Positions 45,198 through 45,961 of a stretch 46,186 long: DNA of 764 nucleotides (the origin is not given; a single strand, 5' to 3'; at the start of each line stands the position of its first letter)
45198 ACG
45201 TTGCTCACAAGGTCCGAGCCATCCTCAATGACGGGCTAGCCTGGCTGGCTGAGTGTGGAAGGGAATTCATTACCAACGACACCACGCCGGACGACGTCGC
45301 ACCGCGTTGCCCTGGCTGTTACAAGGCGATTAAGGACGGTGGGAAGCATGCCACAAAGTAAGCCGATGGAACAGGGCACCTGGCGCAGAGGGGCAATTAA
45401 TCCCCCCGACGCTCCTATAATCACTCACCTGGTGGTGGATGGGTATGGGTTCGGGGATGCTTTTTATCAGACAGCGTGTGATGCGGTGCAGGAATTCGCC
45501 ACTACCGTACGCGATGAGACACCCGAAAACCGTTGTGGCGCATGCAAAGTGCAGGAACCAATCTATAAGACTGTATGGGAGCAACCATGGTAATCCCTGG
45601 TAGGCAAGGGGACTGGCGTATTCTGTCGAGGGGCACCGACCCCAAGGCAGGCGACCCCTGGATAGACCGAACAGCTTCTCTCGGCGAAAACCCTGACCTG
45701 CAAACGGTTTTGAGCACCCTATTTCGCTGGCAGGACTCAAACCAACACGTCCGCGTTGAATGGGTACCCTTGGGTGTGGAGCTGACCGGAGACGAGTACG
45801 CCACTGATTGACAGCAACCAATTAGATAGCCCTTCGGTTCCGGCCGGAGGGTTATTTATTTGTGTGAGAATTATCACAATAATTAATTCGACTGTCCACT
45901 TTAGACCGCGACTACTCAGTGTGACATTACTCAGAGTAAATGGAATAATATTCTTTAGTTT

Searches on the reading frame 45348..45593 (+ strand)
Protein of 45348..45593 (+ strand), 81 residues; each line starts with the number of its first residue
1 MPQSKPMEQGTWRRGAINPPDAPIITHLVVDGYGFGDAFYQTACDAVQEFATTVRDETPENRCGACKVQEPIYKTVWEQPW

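Call 16: search_protein_families(library=phrogs, proteins=[window:45348-45593:+], max_evalue=0.01)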
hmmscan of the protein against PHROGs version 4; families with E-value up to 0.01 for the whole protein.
window:45348-45593:+ (81 aa): 0 families

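Call 93: search_protein_families(library=pfam, proteins=[window:45348-45593:+], max_evalue=0.1)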
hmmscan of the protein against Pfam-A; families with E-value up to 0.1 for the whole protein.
window:45348-45593:+ (81 aa): 1 family
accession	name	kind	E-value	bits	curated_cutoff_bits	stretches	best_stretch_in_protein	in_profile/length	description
PF08012.16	DUF1702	-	0.00028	20.3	25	1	15-43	132-160/319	Protein of unknown function (DUF1702)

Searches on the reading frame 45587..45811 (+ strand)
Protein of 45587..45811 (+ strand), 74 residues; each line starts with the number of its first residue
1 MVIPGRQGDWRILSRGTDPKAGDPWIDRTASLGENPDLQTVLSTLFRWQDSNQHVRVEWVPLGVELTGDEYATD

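Call 16: search_protein_families(library=phrogs, proteins=[window:45587-45811:+], max_evalue=0.01)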
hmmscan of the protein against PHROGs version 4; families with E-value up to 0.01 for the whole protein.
window:45587-45811:+ (74 aa): 0 families

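Call 91: find_encoding_contigs(protein=window:45587-45811:+, flank=10000, max_places=10)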
Protein window:45587-45811:+ (74 aa): 4 contigs read that carry it; 3 places shown.
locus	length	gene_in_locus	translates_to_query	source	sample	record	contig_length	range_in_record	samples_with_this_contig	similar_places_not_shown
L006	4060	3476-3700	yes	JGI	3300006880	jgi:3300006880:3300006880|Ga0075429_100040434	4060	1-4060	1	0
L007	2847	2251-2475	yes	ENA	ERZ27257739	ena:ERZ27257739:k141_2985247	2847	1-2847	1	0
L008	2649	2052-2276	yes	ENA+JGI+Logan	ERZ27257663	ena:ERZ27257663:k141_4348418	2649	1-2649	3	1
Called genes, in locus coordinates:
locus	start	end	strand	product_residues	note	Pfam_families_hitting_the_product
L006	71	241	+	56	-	-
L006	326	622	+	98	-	-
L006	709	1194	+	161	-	-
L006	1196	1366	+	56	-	-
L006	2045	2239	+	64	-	-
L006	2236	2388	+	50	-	-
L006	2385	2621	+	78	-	-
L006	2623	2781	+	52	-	-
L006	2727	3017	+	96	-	-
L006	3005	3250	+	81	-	-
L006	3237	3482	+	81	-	-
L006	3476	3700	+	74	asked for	-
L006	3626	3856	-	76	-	-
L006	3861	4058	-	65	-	?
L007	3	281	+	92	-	?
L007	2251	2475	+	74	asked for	-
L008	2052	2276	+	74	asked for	-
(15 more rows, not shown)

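Call 93: search_protein_families(library=pfam, proteins=[window:45587-45811:+], max_evalue=0.1)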
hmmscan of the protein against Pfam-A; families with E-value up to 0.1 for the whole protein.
window:45587-45811:+ (74 aa): 0 families
